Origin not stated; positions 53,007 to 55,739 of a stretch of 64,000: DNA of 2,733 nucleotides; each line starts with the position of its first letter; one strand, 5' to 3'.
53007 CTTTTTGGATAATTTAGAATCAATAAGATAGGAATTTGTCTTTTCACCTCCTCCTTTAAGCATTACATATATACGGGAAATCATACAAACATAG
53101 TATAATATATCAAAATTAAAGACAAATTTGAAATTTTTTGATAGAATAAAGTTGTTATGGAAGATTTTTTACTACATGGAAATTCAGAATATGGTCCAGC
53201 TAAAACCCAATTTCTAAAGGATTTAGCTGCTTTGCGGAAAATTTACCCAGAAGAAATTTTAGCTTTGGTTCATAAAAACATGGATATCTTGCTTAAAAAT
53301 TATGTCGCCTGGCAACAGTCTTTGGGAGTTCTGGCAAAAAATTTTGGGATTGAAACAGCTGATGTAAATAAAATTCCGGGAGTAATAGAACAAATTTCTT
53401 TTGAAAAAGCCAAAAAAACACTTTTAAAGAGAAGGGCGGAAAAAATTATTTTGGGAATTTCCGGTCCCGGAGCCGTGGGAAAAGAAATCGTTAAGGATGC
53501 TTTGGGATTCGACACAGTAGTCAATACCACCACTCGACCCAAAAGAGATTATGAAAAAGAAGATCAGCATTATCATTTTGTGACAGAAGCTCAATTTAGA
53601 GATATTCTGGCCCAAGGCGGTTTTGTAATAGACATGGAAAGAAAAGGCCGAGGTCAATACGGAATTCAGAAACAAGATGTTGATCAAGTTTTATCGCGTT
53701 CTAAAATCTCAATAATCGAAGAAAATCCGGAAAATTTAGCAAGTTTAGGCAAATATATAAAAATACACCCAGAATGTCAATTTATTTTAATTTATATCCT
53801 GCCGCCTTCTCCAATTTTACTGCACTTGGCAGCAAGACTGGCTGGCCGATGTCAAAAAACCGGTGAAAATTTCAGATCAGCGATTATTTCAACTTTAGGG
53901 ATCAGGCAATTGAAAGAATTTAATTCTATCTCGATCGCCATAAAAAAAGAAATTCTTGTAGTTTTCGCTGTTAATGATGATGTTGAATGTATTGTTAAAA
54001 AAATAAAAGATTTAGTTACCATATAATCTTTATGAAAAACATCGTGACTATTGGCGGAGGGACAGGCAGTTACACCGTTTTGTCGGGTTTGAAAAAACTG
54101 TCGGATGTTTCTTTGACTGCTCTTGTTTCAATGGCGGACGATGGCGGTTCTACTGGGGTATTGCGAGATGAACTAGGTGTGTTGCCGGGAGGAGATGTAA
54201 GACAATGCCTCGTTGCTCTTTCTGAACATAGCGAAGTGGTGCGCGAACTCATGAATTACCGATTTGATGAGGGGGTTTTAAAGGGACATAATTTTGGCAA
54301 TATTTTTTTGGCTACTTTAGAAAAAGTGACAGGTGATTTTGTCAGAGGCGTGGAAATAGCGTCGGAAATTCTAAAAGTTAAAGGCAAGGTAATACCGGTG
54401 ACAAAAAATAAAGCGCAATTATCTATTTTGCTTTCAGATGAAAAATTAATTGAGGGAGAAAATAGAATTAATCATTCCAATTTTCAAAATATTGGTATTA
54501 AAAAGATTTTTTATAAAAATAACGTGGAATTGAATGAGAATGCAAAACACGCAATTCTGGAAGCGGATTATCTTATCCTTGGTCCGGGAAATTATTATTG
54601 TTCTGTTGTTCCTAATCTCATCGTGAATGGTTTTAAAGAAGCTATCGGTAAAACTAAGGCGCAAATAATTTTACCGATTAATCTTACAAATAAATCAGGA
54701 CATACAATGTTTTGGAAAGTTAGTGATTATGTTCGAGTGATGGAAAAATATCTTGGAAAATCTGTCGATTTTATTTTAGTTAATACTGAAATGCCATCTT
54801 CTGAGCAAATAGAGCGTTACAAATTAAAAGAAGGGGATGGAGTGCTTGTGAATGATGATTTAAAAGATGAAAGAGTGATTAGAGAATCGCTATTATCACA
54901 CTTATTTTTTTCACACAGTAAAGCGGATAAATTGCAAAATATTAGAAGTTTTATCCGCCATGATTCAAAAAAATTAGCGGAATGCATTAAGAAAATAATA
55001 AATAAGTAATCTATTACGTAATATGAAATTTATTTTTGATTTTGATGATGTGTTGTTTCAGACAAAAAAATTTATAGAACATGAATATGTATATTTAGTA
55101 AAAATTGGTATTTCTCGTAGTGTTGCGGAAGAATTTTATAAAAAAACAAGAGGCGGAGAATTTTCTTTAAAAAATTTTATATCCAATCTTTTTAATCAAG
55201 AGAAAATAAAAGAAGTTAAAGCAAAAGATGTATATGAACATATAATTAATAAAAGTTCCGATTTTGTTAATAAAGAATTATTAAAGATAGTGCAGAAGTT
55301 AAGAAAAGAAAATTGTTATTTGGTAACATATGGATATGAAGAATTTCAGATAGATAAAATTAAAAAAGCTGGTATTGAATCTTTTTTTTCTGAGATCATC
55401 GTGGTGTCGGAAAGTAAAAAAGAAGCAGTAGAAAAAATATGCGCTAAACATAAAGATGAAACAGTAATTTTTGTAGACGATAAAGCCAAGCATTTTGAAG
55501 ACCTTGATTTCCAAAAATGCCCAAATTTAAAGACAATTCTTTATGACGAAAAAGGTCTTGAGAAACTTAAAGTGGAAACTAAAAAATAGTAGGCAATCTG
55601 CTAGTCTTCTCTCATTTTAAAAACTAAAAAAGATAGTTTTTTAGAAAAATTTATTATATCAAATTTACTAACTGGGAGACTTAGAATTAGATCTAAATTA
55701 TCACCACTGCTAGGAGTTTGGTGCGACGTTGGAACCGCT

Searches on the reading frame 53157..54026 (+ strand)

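Call 73: search_protein_families(library=pfam, proteins=[window:53157-54026:+], max_evalue=0.001)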
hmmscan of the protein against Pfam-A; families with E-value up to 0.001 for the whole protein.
window:53157-54026:+ (289 aa): 1 family
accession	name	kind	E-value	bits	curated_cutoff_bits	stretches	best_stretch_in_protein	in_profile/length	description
PF00625.27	Guanylate_kin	-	4.1e-13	49.9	25.2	1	101-256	7-160/182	Guanylate kinase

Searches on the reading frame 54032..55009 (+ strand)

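Call 73: search_protein_families(library=pfam, proteins=[window:54032-55009:+], max_evalue=0.001)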
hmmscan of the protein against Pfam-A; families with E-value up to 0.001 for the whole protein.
window:54032-55009:+ (325 aa): 1 family
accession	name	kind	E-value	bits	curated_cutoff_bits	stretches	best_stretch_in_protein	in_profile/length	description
PF01933.23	CofD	-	2.1e-77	260.6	30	1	4-274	1-273/290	2-phospho-L-lactate transferase CofD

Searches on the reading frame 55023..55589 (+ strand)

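Call 74: search_protein_families(library=pfam, proteins=[window:55023-55589:+], max_evalue=0.001)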
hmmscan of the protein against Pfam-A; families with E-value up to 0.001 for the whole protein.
window:55023-55589:+ (188 aa): 3 families
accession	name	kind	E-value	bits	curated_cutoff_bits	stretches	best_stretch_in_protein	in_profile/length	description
PF00702.32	Hydrolase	-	5.3e-08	33.9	26.4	1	3-154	4-180/191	haloacid dehalogenase-like hydrolase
PF13419.12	HAD_2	-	1.8e-07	31.9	23.8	1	4-155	2-162/178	Haloacid dehalogenase-like hydrolase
PF11019.14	DUF2608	-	0.0004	20.4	22.6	0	4-67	22-85/244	Protein of unknown function (DUF2608)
